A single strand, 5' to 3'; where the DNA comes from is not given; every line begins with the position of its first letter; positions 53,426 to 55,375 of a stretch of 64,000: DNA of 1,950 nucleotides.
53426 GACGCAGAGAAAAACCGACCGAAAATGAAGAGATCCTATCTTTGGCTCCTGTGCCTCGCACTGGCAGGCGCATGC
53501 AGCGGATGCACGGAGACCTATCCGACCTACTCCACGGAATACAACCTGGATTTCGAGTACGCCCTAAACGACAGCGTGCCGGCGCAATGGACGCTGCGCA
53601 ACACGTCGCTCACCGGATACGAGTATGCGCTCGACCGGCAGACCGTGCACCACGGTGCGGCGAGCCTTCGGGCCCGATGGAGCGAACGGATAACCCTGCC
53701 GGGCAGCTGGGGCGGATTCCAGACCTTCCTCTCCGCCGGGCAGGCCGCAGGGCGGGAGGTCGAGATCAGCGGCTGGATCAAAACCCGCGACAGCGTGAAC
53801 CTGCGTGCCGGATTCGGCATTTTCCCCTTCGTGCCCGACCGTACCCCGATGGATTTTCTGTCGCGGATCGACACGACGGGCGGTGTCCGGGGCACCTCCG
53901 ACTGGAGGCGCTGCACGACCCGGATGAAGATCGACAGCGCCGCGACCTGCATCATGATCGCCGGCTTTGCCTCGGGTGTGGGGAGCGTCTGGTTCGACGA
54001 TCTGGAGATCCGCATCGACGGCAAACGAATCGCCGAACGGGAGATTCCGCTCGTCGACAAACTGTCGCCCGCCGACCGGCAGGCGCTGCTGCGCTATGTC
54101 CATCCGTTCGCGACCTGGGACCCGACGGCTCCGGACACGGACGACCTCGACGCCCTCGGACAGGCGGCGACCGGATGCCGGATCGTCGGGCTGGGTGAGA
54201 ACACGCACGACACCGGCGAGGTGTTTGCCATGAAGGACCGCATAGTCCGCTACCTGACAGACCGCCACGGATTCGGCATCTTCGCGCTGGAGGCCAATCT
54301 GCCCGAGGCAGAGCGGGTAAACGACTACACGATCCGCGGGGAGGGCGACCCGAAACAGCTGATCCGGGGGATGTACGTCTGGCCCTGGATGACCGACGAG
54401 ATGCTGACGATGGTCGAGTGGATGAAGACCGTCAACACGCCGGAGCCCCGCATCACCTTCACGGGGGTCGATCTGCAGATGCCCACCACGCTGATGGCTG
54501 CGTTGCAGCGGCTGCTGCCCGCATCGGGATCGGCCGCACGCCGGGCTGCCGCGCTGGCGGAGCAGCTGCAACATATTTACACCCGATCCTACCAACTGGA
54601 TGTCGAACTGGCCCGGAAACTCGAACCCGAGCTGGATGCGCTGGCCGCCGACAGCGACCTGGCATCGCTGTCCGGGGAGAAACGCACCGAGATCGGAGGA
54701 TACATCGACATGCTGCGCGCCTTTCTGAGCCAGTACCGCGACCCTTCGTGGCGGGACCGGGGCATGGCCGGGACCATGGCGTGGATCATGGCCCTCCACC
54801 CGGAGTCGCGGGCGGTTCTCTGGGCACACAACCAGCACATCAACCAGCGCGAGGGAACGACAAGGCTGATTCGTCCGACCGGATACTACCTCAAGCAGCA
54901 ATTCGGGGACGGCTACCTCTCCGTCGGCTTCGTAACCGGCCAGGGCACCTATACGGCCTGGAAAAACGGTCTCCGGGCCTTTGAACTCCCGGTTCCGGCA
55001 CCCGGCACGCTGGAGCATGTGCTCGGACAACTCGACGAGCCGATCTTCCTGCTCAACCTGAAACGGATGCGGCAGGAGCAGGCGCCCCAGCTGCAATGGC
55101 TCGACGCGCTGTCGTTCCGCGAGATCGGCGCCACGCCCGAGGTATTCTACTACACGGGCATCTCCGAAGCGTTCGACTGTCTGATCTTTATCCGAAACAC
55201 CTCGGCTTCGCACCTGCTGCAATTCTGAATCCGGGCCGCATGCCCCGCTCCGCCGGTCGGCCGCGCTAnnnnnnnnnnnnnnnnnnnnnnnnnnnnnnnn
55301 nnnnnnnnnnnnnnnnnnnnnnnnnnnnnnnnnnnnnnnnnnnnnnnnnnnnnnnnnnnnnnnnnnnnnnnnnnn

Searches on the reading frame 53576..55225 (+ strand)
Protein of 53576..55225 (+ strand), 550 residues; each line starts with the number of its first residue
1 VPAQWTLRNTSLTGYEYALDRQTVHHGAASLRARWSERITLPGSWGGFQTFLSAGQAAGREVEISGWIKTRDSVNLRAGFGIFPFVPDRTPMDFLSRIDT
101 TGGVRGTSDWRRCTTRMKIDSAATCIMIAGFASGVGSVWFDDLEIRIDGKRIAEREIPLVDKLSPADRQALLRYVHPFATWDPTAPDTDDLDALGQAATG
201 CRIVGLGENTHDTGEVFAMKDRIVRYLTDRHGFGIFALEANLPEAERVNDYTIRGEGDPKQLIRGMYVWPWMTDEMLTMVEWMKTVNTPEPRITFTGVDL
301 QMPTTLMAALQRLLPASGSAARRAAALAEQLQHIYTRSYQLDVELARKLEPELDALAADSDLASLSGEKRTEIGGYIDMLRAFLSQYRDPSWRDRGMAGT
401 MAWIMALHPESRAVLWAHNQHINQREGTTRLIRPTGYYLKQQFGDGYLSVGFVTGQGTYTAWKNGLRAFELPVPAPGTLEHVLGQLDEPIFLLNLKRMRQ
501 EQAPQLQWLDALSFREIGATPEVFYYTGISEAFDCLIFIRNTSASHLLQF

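Call 64: search_protein_families(library=pfam, proteins=[window:53576-55225:+], max_evalue=0.0001)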
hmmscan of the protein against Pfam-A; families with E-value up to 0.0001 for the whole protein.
seq(550 aa): 1 family
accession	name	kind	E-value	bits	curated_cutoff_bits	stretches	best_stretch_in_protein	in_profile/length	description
PF05139.19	Erythro_esteras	-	1.5e-54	186.5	26.4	1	230-542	3-358/358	Erythromycin esterase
